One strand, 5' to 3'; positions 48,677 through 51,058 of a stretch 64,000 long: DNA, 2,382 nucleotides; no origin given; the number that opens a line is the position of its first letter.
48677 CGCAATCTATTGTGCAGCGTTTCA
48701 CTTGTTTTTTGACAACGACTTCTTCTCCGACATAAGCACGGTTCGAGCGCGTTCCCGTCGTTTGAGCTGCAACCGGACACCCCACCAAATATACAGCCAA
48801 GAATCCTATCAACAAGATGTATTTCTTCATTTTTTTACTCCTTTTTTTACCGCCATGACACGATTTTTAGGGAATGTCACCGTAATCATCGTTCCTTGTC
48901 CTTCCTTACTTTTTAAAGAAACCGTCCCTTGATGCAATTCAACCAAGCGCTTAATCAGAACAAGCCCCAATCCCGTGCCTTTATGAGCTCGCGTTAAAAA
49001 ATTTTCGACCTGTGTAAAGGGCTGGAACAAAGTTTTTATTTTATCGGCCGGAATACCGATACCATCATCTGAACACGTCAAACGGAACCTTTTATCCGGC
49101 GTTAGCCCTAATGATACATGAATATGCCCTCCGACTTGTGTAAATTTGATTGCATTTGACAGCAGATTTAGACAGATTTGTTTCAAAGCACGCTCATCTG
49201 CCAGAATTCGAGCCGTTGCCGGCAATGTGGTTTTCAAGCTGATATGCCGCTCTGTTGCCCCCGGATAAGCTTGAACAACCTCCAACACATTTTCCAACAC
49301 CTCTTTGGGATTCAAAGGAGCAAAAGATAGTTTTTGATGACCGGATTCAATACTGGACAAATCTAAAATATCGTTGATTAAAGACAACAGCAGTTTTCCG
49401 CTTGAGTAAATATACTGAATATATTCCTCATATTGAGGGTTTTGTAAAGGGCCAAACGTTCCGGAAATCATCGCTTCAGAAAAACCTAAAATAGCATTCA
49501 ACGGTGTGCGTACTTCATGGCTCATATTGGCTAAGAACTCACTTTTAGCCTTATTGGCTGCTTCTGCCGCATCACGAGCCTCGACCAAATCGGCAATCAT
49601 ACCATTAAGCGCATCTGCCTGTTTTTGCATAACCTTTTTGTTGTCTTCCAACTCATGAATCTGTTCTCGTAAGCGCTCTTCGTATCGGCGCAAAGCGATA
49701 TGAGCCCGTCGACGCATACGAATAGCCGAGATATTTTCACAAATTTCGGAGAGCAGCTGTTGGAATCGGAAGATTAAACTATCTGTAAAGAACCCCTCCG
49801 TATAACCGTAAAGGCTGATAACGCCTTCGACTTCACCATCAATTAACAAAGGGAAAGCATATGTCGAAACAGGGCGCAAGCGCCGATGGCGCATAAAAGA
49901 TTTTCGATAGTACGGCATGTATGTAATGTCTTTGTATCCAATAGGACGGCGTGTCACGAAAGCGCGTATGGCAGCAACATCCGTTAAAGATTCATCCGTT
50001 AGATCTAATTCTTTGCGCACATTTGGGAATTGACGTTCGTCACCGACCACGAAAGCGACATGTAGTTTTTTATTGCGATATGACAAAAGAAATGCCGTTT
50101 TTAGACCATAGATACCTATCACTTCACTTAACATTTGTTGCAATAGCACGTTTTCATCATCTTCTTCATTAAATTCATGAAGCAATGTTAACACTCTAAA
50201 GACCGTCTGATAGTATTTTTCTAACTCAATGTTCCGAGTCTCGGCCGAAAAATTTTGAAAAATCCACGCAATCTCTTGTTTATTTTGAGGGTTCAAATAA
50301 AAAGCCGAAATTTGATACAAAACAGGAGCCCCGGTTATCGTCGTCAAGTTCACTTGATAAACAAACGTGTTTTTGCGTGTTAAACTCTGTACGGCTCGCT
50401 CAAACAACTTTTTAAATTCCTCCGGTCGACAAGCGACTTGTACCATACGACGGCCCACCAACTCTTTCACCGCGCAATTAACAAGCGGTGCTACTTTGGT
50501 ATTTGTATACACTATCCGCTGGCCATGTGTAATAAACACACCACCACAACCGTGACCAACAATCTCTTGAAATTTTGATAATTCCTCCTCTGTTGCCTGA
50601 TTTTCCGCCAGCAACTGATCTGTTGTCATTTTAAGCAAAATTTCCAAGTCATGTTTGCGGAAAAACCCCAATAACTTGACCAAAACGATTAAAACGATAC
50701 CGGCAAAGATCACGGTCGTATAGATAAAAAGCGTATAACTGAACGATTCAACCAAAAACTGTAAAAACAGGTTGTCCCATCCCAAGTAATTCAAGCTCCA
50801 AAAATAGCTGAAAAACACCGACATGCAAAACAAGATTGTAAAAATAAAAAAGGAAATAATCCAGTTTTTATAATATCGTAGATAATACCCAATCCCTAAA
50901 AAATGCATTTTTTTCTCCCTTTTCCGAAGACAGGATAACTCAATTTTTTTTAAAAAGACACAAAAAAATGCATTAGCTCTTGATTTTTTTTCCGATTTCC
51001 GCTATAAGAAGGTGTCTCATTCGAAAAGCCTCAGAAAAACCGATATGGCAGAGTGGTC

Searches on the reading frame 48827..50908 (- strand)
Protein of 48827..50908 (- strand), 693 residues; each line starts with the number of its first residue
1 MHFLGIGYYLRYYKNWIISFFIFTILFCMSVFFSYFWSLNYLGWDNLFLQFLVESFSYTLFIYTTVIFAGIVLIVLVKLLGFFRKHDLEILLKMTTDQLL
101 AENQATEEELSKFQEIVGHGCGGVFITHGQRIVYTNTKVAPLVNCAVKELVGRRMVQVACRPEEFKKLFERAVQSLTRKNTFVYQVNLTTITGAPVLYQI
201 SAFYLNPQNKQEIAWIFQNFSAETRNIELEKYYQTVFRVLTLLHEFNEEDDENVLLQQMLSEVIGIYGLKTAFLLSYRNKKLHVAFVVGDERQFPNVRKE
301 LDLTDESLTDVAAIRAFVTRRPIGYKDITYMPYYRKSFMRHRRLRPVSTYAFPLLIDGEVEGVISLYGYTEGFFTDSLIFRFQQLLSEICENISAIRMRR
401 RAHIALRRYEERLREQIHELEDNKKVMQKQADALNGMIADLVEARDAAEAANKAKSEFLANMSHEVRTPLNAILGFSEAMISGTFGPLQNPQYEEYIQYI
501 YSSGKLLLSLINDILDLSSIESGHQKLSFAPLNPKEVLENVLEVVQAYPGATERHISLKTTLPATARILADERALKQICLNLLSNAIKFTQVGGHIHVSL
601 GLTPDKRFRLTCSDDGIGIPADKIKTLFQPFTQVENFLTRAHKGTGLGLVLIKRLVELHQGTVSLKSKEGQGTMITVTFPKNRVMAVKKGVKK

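Call 16: search_protein_families(library=pfam, proteins=[window:48827-50908:-], max_evalue=0.001)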
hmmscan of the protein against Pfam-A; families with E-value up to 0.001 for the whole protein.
window:48827-50908:- (693 aa): 6 families
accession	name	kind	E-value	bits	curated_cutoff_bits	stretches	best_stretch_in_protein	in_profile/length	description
PF02518.31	HATPase_c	-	1.4e-29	103.2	26.4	1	571-682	2-110/111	Histidine kinase-, DNA gyrase B-, and HSP90-like ATPase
PF00512.31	HisKA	-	8.3e-22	77.5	26.9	1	454-523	1-66/66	His Kinase A (phospho-acceptor) domain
PF13185.12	GAF_2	-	2.2e-07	31.6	28.6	1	250-387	2-129/136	GAF domain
PF13581.12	HATPase_c_2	-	6e-05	23.5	27.4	1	582-678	39-126/127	Histidine kinase-like ATPase domain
PF08448.16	PAS_4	-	8.2e-05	23.2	23.1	0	125-217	10-102/110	PAS fold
PF13426.13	PAS_9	-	0.00032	21.3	27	0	123-219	3-100/103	PAS domain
